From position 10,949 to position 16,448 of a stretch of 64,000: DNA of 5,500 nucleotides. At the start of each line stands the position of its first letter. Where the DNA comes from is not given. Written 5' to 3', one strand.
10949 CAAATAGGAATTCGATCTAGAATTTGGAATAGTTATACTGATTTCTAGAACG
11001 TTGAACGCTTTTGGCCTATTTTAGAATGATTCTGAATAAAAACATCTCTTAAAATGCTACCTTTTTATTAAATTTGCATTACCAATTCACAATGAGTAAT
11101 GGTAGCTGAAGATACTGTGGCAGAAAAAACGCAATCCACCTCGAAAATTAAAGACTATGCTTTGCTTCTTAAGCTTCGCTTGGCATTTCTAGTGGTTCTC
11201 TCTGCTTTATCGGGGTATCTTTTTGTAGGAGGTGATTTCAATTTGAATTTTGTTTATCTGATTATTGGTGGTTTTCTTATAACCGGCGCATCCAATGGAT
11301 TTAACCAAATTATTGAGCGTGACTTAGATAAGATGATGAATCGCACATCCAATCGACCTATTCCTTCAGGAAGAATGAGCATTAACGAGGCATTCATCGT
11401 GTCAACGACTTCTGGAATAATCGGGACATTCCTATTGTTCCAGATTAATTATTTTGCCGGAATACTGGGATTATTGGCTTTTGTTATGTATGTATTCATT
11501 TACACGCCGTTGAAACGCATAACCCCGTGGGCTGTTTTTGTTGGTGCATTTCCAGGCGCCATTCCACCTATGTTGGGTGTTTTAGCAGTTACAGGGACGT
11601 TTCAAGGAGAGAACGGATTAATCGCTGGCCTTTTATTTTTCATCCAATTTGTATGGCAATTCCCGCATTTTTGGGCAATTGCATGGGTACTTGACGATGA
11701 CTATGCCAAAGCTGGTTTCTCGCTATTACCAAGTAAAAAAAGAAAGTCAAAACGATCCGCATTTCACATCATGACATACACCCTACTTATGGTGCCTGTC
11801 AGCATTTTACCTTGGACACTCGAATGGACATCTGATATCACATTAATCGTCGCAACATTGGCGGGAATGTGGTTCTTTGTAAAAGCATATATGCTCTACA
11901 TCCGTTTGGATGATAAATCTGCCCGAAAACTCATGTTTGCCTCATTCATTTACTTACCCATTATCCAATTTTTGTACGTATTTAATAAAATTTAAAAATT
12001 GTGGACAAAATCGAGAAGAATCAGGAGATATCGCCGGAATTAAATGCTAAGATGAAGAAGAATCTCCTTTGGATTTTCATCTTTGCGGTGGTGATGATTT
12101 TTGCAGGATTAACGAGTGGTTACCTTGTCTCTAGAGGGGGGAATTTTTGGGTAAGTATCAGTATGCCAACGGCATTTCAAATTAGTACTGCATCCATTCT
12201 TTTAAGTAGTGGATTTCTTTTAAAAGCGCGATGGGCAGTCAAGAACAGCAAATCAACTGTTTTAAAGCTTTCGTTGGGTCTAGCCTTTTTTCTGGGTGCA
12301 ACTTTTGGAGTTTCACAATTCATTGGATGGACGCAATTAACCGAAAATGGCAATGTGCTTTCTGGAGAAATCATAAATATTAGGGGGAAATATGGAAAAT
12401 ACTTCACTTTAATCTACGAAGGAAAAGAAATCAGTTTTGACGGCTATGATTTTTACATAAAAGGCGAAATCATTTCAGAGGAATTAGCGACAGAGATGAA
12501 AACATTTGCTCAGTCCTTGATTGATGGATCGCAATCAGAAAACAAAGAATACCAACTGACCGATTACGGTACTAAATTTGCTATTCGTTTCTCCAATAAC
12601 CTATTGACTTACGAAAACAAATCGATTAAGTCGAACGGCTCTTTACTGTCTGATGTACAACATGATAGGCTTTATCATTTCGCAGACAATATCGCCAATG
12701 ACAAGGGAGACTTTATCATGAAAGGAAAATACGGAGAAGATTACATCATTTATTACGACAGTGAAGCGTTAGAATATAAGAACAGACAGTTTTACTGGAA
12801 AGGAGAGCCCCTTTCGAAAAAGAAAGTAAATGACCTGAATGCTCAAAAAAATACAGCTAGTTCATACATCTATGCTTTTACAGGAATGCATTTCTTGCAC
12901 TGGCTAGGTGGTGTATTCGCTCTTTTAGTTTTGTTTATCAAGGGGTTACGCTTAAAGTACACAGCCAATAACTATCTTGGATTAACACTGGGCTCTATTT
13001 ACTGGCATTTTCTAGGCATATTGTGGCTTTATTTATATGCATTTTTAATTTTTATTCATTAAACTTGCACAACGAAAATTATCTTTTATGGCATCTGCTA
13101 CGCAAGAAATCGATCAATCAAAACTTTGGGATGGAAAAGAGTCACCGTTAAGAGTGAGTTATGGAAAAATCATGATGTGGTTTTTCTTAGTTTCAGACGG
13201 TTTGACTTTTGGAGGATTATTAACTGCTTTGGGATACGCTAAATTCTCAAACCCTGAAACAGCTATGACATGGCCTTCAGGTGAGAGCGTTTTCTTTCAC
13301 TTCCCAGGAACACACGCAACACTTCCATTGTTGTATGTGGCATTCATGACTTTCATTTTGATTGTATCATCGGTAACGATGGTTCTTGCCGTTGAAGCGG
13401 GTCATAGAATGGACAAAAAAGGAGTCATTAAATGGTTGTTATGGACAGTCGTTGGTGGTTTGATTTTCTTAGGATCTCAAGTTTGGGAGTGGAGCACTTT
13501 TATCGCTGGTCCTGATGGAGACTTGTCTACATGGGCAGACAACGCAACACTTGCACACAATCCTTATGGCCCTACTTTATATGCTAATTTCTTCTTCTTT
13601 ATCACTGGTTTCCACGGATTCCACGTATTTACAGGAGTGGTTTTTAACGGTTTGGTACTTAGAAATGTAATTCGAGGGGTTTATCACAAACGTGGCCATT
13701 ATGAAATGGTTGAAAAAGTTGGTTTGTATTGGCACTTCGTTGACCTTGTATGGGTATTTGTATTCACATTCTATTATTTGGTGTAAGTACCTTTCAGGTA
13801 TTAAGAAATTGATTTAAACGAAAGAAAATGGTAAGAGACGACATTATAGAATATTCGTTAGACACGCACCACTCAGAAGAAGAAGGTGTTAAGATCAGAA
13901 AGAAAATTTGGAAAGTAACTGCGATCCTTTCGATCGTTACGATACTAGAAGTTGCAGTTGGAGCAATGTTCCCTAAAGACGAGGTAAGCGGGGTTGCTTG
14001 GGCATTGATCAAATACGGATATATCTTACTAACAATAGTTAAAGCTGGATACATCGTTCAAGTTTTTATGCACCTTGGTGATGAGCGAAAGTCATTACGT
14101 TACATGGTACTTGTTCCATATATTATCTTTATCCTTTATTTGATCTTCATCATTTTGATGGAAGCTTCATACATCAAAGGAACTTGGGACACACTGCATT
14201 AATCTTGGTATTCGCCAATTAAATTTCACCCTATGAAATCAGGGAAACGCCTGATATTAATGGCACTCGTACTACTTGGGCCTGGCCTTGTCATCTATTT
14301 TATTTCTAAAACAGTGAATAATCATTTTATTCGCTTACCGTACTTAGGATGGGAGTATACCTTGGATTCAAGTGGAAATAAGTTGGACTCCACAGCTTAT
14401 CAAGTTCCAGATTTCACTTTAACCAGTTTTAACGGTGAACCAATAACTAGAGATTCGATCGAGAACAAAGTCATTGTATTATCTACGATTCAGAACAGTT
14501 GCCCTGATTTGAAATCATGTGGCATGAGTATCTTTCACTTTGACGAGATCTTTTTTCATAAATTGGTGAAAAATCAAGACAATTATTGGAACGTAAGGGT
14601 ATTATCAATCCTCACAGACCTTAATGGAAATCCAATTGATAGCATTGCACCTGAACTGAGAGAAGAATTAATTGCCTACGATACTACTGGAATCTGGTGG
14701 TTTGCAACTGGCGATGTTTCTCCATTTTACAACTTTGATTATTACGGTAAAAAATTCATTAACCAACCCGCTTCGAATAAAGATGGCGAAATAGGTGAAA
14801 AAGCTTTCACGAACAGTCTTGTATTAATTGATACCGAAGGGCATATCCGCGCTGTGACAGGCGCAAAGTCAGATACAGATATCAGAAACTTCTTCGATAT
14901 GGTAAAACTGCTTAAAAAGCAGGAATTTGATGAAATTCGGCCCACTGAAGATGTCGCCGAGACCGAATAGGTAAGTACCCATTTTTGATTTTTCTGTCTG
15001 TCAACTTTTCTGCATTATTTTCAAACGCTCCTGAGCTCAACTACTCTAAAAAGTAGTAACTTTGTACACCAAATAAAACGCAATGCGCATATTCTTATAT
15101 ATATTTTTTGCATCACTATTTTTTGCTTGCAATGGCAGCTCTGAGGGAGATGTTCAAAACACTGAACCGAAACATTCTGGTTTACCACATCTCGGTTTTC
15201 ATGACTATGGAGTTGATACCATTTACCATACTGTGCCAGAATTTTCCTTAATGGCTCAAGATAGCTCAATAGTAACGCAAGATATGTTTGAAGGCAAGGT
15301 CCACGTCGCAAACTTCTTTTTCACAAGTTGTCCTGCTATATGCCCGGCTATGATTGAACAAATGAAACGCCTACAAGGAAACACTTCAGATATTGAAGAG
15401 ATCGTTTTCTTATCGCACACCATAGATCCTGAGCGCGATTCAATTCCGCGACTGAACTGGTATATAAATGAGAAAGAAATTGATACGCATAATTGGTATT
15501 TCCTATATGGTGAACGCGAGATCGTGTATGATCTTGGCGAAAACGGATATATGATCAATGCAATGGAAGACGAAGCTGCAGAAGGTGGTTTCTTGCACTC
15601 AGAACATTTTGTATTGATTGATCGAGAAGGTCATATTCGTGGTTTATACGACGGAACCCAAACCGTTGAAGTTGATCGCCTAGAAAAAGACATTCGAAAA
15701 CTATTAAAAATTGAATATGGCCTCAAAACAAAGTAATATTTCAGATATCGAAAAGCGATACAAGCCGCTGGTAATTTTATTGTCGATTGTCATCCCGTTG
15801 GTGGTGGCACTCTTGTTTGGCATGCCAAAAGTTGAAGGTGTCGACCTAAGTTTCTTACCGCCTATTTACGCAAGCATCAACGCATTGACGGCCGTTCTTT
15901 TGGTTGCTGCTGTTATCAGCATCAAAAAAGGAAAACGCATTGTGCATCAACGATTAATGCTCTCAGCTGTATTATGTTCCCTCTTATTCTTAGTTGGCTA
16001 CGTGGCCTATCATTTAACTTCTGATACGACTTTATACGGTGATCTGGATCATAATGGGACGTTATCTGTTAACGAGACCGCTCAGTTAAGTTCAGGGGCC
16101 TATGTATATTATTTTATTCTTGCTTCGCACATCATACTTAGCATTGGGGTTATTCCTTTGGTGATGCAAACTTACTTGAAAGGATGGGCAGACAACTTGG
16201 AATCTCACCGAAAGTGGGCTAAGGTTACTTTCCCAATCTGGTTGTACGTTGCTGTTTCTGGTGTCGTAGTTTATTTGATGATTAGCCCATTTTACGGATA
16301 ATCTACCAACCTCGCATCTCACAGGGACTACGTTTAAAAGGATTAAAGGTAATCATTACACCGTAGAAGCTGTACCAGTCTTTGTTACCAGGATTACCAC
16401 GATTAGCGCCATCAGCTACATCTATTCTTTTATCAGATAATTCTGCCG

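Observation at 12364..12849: Cytochrome oxidase subunit III carries a ~160-aa soluble insertion made of three aligned repeats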

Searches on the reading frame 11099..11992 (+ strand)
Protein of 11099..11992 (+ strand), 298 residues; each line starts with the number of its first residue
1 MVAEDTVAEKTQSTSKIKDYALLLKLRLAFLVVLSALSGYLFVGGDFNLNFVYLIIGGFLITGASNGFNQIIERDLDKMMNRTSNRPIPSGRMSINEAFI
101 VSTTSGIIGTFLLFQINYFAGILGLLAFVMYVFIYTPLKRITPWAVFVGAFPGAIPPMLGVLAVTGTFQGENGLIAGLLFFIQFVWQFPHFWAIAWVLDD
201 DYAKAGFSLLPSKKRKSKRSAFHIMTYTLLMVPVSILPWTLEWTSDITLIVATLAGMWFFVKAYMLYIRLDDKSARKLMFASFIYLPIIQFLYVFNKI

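Call 4: search_protein_families(library=pfam, proteins=[window:11099-11992:+], max_evalue=0.01)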
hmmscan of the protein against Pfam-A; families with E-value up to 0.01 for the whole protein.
window:11099-11992:+ (298 aa): 1 family
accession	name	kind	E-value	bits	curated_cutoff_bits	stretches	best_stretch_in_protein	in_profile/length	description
PF01040.23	UbiA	-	2.2e-58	198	34.2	1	33-283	2-249/250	UbiA prenyltransferase family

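Call 5: search_protein_families(library=ncbifam, proteins=[window:11099-11992:+], max_evalue=0.01)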
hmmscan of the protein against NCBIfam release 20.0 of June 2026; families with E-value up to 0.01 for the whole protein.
window:11099-11992:+ (298 aa): 22 families
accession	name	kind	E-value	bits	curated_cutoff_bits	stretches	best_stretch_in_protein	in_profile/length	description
TIGR01473.1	cyoE_ctaB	equivalog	2.7e-76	257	210.3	1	18-295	1-279/281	heme o synthase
NF003349.0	PRK04375.1-2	equivalog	2.5e-59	201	246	1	7-293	15-306/318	heme o synthase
NF003348.0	PRK04375.1-1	equivalog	1.3e-46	159.4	285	1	17-294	3-280/292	heme o synthase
TIGR01474.1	ubiA_proteo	equivalog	2.1e-17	63.5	275.45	1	48-254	40-244/282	4-hydroxybenzoate octaprenyltransferase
TIGR01475.1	ubiA_other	subfamily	6.8e-17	61.8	180.8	1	16-295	1-277/282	UbiA-like polyprenyltransferase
NF009523.0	PRK12884.1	equivalog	1.7e-11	43.9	269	1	16-278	3-258/279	prenyltransferase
NF009524.0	PRK12886.1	equivalog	1.1e-10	41.4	387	1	14-237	5-229/291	prenyltransferase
NF009526.0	PRK12888.1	equivalog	1.8e-10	40.8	364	1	65-180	68-181/301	4-hydroxybenzoate octaprenyltransferase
NF009521.0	PRK12882.1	equivalog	3e-10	39.8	296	1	21-141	9-129/280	geranylgeranylglycerol-phosphate geranylgeranyltransferase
NF009515.0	PRK12874.1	equivalog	2.1e-09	37.2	392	1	48-295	43-285/291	4-hydroxybenzoate polyprenyltransferase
NF041585.1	MqnP_Cj_Hp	exception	1e-08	35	375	1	63-294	51-277/281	menaquinone biosynthesis prenyltransferase MqnP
NF005742.0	PRK07566.1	equivalog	4.8e-08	32.5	313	1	52-139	69-155/315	chlorophyll synthase ChlG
NF009517.0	PRK12876.1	equivalog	5.6e-08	32.5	419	1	51-142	46-139/300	prenyltransferase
NF041584.1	MqnP_SCO4491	exception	6.1e-08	32.7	420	1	67-179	58-168/285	menaquinone biosynthesis prenyltransferase MqnP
TIGR01476.1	chlor_syn_BchG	subfamily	1e-07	31.7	212.3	1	38-139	26-130/283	(bacterio)chlorophyll synthase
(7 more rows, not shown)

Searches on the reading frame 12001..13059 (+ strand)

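Call 4: search_protein_families(library=pfam, proteins=[window:12001-13059:+], max_evalue=0.01)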
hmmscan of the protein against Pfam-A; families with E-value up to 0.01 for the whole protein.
window:12001-13059:+ (353 aa): 1 family
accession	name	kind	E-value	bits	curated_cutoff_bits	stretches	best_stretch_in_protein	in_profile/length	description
PF00510.24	COX3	-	6.8e-08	33.1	23.8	1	288-350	192-254/258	Cytochrome c oxidase subunit III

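Call 5: search_protein_families(library=ncbifam, proteins=[window:12001-13059:+], max_evalue=0.01)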
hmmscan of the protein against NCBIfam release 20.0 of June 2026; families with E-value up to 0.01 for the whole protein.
window:12001-13059:+ (353 aa): 4 families
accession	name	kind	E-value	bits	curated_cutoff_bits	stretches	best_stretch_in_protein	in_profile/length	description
NF050119.1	aa3_CtaE_Actin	exception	8.7e-12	45.7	190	1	278-352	114-189/190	aa3-type cytochrome oxidase subunit III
TIGR02842.1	CyoC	equivalog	5.5e-08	33.3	223.75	1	277-349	102-174/180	cytochrome o ubiquinol oxidase subunit III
NF007944.0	PRK10663.1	equivalog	3.6e-06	26.9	340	1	280-348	129-197/204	cytochrome o ubiquinol oxidase subunit III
TIGR02897.1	QoxC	equivalog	3.8e-06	27.2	239.9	1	285-349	120-184/190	cytochrome aa3 quinol oxidase subunit III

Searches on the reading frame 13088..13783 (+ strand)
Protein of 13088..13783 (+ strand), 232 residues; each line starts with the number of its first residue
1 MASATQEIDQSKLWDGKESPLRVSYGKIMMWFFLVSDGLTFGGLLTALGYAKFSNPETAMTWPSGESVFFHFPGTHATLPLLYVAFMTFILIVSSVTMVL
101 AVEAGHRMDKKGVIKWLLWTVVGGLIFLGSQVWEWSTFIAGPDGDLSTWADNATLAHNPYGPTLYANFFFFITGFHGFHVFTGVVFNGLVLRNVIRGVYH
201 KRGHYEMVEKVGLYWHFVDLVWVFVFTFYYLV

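Call 4: search_protein_families(library=pfam, proteins=[window:13088-13783:+], max_evalue=0.01)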
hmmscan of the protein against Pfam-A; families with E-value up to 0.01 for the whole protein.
window:13088-13783:+ (232 aa): 1 family
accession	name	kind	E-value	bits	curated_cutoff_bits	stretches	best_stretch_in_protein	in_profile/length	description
PF00510.24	COX3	-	1.5e-10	41.8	23.8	1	27-230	77-254/258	Cytochrome c oxidase subunit III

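Call 5: search_protein_families(library=ncbifam, proteins=[window:13088-13783:+], max_evalue=0.01)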
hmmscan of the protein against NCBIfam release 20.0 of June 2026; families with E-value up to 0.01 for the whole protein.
window:13088-13783:+ (232 aa): 4 families
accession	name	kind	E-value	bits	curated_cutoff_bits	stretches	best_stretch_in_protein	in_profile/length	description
NF050119.1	aa3_CtaE_Actin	exception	8.2e-21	75.1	190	1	72-232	44-189/190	aa3-type cytochrome oxidase subunit III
TIGR02842.1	CyoC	equivalog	3.3e-19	69.9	223.75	1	30-232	5-177/180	cytochrome o ubiquinol oxidase subunit III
NF007944.0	PRK10663.1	equivalog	2.9e-15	56.6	340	1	30-232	29-201/204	cytochrome o ubiquinol oxidase subunit III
TIGR02897.1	QoxC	equivalog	9.4e-15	55.2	239.9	1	80-231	51-186/190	cytochrome aa3 quinol oxidase subunit III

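Call 62: search_solved_structures(query=window:13088-13783:+, max_evalue=0.001)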
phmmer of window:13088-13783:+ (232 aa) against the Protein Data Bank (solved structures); distinct sequences matched with E-value up to 0.001: 27.
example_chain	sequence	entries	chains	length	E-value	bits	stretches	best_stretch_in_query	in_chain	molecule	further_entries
9ufb_C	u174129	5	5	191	3.5e-14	56.3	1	30-231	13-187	Cytochrome bo(3) ubiquinol oxidase subunit 3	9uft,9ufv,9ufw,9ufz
8f68_C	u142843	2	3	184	6.9e-14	55.3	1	30-231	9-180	Cytochrome bo(3) ubiquinol oxidase subunit 3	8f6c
1fft_C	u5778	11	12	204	1.1e-13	54.6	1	30-231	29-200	UBIQUINOL OXIDASE | Cytochrome o ubiquinol oxidase | Cytochrome bo(3) ubiquinol oxidase subunit 3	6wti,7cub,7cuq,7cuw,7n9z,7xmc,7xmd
7q21_E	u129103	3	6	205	2.1e-13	53.7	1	77-231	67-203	Cytochrome c oxidase subunit 3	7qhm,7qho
9fks_i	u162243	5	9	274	4.7e-12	49.3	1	161-231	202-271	cytochrome-c oxidase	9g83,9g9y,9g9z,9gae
8hcr_G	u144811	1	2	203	1.4e-11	47.7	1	75-231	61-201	Probable cytochrome c oxidase subunit 3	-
6kob_C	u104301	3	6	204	1.6e-11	47.6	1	83-231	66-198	AA3-600 quinol oxidase subunit IIII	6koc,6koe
6adq_G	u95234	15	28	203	4.9e-11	46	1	76-231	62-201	Cytochrome c oxidase subunit 3 | Cytochrome aa3 subunit 3 | Probable cytochrome c oxidase subunit 3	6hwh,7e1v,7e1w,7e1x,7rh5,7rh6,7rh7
1qle_C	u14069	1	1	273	1.1e-10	44.8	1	161-231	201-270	CYTOCHROME C OXIDASE POLYPEPTIDE III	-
7ate_C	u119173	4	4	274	1.1e-10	44.8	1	161-231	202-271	Cytochrome c oxidase subunit 3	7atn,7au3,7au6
9wcx_f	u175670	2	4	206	2.3e-10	43.8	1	80-231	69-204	Probable cytochrome c oxidase subunit 3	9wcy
1m56_C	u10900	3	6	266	2.6e-09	40.3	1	160-231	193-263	CYTOCHROME C OXIDASE | Cytochrome c oxidase polypeptide III (Cytochrome AA3 subunit 3)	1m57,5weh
8zo8_C3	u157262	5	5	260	6.6e-08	35.7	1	25-230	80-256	Cytochrome c oxidase subunit 3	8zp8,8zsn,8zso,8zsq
8ugh_4C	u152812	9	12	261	6.7e-08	35.7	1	25-230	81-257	Cytochrome c oxidase subunit 3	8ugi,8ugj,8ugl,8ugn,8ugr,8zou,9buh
7o37_c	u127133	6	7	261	6e-07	32.6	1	163-230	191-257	Cytochrome c oxidase subunit 3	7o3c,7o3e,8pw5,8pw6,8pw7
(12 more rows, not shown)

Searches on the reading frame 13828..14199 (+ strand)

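Call 4: search_protein_families(library=pfam, proteins=[window:13828-14199:+], max_evalue=0.01)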
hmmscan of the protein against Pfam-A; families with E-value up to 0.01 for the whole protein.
window:13828-14199:+ (124 aa): 1 family
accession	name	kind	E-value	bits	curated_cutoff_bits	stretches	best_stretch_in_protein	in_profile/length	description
PF03626.19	COX4_pro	-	1.3e-13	51.5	28.9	1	28-106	1-72/72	Prokaryotic Cytochrome C oxidase subunit IV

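Call 5: search_protein_families(library=ncbifam, proteins=[window:13828-14199:+], max_evalue=0.01)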
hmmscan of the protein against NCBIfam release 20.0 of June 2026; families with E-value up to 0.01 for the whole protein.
window:13828-14199:+ (124 aa): 1 family
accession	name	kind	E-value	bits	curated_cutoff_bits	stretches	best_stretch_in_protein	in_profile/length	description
TIGR02229.1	caa3_sub_IV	subfamily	3.9e-06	27.5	37.25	1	27-108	10-85/92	caa(3)-type oxidase, subunit IV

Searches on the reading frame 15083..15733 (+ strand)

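Call 4: search_protein_families(library=pfam, proteins=[window:15083-15733:+], max_evalue=0.01)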
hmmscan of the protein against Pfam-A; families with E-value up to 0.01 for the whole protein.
window:15083-15733:+ (217 aa): 2 families
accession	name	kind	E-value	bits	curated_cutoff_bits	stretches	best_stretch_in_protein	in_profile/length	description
PF02630.20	SCO1-SenC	-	5.3e-23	81.9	22.8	1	52-184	2-133/134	SCO1/SenC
PF08534.16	Redoxin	-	1e-06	29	26.6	1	50-202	5-146/148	Redoxin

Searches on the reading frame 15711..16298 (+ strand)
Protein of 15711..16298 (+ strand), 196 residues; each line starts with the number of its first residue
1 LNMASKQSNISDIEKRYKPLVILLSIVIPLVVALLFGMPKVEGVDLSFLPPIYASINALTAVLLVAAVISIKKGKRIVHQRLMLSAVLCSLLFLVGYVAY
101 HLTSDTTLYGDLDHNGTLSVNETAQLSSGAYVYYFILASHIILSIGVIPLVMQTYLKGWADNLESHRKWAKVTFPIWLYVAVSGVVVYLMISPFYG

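Call 4: search_protein_families(library=pfam, proteins=[window:15711-16298:+], max_evalue=0.01)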
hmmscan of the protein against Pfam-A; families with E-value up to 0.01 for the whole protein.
window:15711-16298:+ (196 aa): 2 families
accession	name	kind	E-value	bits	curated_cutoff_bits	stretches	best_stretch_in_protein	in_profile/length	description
PF04238.17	DUF420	-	3.2e-40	137.9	30.5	1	49-191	1-130/130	Protein of unknown function (DUF420)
PF12769.12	PNTB_4TM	-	0.00049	20.9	26.2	1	30-96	5-71/85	4TM region of pyridine nucleotide transhydrogenase, mitoch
